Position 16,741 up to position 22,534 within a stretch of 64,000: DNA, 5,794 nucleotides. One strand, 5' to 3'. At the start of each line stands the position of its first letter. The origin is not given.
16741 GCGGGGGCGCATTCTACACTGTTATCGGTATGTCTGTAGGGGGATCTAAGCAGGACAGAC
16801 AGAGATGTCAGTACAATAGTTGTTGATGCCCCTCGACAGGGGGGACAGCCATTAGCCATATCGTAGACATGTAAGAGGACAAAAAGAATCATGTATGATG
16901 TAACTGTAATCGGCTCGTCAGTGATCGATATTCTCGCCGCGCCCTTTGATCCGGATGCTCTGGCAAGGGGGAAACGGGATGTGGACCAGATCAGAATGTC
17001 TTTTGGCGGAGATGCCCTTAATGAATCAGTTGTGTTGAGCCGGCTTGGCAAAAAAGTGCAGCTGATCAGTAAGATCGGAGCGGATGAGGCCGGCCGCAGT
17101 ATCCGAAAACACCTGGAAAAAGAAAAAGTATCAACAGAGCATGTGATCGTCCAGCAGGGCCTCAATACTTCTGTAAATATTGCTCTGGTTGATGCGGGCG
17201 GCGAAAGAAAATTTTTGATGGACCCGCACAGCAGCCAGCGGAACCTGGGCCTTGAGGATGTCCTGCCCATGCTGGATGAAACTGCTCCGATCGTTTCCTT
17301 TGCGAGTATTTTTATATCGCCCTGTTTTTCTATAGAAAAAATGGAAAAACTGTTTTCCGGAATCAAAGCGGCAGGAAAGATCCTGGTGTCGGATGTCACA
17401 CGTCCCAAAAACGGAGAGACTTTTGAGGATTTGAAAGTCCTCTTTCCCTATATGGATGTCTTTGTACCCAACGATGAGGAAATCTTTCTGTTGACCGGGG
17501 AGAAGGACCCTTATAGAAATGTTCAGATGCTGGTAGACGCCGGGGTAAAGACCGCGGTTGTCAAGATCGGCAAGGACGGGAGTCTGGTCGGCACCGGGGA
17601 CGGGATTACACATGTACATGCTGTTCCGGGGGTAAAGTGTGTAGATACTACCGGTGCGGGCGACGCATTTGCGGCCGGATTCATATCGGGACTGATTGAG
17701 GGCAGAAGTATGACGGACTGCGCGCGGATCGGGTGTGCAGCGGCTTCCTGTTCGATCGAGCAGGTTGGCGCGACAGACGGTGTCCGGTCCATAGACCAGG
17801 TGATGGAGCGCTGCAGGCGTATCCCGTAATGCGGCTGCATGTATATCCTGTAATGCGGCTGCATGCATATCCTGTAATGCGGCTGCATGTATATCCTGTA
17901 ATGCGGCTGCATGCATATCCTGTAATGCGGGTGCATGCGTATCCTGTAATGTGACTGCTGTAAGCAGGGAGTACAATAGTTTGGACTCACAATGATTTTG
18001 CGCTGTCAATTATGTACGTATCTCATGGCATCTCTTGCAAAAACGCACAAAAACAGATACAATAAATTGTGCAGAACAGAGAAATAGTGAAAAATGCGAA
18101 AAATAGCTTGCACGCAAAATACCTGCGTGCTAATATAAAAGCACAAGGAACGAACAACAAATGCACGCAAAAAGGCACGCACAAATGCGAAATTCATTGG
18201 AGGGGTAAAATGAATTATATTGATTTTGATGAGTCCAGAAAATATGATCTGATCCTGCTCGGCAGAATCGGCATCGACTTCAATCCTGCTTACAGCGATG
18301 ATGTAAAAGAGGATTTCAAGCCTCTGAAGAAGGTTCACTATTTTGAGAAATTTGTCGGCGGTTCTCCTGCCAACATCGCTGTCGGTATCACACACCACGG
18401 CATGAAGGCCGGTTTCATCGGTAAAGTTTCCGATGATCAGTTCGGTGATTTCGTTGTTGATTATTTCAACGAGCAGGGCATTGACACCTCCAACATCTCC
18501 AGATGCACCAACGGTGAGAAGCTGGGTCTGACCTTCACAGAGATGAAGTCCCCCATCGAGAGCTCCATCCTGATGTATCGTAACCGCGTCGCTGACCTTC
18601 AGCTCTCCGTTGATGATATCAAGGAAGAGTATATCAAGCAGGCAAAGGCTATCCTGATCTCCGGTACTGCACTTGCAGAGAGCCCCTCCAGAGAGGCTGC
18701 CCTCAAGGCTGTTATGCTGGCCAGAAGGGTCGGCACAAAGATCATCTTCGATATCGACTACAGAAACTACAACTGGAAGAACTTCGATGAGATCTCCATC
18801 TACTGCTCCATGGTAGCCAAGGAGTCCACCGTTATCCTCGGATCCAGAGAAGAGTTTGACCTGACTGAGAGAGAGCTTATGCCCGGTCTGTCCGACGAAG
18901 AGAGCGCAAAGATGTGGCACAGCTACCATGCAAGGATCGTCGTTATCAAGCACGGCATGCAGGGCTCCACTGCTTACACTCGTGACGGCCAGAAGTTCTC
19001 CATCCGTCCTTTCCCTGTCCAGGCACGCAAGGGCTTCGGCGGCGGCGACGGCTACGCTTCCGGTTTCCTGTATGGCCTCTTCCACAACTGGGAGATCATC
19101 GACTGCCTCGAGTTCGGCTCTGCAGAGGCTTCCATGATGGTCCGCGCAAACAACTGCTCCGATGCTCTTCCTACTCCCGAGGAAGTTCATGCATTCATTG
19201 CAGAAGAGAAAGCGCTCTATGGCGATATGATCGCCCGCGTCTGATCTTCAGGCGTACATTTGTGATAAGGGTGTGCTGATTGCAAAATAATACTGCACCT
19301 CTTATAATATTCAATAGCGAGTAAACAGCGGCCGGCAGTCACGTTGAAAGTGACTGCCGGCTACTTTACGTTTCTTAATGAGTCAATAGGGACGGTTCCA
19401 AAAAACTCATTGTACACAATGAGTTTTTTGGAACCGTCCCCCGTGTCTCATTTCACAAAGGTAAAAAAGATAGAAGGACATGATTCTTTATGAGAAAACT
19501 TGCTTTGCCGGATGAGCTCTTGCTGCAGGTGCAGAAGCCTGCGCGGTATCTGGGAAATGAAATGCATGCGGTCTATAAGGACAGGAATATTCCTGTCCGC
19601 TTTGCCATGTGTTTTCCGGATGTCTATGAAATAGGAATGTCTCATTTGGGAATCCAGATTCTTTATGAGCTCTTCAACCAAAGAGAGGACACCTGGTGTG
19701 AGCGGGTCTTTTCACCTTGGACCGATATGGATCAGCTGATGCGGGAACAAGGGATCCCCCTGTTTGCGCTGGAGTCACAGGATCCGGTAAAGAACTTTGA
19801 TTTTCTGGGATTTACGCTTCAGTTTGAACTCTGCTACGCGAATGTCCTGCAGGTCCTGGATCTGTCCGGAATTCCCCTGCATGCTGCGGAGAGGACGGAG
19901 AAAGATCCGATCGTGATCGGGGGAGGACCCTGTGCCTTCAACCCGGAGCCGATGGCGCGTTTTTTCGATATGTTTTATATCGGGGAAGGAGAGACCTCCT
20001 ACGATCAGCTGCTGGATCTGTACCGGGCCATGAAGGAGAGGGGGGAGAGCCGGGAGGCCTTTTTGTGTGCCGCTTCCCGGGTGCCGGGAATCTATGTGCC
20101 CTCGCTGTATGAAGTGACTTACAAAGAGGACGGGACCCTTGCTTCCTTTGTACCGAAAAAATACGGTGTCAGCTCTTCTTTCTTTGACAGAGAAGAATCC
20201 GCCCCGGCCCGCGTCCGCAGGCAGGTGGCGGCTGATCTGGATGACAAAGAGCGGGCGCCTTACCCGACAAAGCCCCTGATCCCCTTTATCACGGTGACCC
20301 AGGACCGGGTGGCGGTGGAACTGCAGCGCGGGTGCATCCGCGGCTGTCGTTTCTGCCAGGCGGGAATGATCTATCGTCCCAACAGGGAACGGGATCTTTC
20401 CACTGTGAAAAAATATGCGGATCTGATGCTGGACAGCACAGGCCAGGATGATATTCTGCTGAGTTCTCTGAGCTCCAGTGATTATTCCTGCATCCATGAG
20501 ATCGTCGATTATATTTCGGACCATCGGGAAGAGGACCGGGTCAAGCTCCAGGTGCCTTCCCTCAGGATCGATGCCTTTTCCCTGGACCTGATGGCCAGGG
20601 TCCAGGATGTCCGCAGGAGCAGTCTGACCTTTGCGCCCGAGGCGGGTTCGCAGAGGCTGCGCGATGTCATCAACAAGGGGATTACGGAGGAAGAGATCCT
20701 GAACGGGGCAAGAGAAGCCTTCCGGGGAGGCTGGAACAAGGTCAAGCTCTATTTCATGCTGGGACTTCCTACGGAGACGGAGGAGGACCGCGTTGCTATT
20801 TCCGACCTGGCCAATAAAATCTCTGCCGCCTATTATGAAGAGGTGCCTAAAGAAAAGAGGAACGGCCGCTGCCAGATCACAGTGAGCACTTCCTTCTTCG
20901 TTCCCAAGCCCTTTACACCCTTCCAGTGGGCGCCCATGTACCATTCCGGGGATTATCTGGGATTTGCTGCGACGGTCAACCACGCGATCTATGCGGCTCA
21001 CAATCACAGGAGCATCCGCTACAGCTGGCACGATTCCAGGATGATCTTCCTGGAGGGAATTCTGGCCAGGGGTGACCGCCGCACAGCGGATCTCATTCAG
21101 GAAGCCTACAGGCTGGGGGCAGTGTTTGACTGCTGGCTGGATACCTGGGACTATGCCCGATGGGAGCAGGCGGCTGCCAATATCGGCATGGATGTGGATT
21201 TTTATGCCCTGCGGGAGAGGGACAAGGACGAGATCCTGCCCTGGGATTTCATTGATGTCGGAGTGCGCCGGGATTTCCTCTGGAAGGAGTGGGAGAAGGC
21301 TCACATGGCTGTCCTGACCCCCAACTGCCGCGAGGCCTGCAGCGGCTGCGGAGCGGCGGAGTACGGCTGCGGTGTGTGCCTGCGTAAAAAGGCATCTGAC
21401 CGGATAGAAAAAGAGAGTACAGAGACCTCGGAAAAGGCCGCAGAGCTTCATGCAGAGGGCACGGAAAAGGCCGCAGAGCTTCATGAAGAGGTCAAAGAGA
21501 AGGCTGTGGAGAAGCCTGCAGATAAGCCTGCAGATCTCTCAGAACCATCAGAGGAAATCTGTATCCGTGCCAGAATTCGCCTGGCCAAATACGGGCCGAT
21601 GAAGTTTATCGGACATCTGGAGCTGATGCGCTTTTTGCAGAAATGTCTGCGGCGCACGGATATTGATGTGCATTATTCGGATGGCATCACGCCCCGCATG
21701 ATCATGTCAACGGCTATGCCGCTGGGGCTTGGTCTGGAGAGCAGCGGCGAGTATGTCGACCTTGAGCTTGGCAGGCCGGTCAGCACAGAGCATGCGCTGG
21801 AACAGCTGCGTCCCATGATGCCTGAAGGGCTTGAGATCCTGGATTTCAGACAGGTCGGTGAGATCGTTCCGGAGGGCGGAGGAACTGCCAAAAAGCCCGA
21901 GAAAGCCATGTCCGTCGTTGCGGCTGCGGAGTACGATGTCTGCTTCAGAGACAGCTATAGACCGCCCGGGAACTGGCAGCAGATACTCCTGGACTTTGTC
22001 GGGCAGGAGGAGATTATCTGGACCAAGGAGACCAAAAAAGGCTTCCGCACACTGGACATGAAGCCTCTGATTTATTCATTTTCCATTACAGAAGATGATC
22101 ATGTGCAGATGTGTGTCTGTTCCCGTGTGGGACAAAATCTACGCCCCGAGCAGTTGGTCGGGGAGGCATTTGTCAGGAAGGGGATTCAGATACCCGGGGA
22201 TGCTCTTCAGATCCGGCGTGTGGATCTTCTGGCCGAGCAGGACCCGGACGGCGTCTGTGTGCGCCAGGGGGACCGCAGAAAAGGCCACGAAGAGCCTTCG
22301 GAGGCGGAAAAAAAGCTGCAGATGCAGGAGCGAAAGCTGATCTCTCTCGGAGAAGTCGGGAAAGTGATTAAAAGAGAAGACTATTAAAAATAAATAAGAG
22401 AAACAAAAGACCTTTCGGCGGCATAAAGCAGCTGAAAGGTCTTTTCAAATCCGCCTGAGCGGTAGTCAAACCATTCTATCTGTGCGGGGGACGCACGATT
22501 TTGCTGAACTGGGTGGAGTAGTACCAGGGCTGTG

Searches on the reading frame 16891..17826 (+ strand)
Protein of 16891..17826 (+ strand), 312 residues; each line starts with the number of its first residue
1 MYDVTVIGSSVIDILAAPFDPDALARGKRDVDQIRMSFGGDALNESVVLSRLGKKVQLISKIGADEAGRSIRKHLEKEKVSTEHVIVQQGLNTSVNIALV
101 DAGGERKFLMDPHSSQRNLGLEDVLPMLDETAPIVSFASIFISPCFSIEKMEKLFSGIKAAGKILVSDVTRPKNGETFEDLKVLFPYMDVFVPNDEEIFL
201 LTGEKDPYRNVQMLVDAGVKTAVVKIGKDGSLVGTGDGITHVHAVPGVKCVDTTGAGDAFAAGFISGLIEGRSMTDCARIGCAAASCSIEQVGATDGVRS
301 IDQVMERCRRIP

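Call 53: search_protein_families(library=pfam, proteins=[window:16891-17826:+], max_evalue=0.0001)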
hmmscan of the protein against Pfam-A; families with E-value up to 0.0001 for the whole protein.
window:16891-17826:+ (312 aa): 2 families
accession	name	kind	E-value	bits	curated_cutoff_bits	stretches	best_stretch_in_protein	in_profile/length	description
PF00294.29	PfkB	-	2.3e-60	204.9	25.8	1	3-297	3-298/302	pfkB family carbohydrate kinase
PF08543.17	Phos_pyr_kin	-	9.7e-05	22.3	27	0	176-279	107-222/246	Phosphomethylpyrimidine kinase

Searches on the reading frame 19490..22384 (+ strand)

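Call 53: search_protein_families(library=pfam, proteins=[window:19490-22384:+], max_evalue=0.0001)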
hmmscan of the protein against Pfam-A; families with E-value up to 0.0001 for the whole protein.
window:19490-22384:+ (965 aa): 3 families
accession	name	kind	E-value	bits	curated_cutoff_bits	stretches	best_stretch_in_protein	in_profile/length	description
PF19864.5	Radical_SAM_N2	-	7.5e-68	227.2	29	1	54-204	1-151/151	Radical SAM proteins, N-terminal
PF10105.14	DUF2344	-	2.4e-46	158.3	23.8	1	693-886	1-176/176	Uncharacterized protein conserved in bacteria (DUF2344)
PF04055.27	Radical_SAM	-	2.7e-21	76.9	29.5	1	277-440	2-165/166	Radical SAM superfamily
